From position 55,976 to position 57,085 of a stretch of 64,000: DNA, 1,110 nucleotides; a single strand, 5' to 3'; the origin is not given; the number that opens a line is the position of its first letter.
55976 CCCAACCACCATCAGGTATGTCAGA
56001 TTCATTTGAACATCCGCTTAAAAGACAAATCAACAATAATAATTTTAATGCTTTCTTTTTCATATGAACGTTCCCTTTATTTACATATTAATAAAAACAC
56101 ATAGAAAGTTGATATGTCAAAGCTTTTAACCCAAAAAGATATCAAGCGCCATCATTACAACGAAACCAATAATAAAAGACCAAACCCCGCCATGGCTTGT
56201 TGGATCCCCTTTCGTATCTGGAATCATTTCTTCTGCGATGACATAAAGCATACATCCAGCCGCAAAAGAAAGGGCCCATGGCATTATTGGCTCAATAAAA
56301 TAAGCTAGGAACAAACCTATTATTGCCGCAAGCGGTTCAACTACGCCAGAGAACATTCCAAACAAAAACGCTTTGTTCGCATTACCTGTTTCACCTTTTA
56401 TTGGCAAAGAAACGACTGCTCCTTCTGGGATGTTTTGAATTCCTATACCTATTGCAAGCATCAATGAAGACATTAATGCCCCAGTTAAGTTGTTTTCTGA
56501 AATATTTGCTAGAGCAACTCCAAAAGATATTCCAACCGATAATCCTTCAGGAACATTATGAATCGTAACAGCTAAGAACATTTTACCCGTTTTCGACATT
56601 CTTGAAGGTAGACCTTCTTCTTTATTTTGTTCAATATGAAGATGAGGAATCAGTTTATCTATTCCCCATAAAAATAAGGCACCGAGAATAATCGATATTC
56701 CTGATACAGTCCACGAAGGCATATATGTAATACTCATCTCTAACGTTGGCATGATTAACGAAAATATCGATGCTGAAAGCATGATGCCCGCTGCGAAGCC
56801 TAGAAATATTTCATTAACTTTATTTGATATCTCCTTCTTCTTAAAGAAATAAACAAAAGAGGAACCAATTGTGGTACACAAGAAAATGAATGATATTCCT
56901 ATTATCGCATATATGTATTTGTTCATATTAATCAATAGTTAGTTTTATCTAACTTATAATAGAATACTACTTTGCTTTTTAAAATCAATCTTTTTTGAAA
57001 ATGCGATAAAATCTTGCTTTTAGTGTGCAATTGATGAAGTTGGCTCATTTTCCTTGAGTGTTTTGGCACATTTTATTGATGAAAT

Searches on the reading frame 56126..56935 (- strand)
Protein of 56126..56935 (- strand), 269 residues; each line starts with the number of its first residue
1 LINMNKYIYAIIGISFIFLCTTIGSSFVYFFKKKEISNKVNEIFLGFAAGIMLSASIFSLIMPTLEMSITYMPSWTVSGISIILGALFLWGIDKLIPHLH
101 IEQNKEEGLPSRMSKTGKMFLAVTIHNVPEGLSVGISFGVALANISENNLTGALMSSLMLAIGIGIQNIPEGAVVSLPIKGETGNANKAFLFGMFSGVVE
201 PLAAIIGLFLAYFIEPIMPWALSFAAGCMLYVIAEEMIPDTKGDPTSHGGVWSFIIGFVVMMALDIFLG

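Call 40: search_protein_families(library=pfam, proteins=[window:56126-56935:-])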
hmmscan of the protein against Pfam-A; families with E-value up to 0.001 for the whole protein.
window:56126-56935:- (269 aa): 2 families
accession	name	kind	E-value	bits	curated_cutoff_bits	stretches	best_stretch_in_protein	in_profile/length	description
PF02535.28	Zip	-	3.4e-22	79.5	35.1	2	120-264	182-322/323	ZIP Zinc transporter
PF02659.21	Mntp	-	0.00087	19.5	24.4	0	187-240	5-58/152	Putative manganese efflux pump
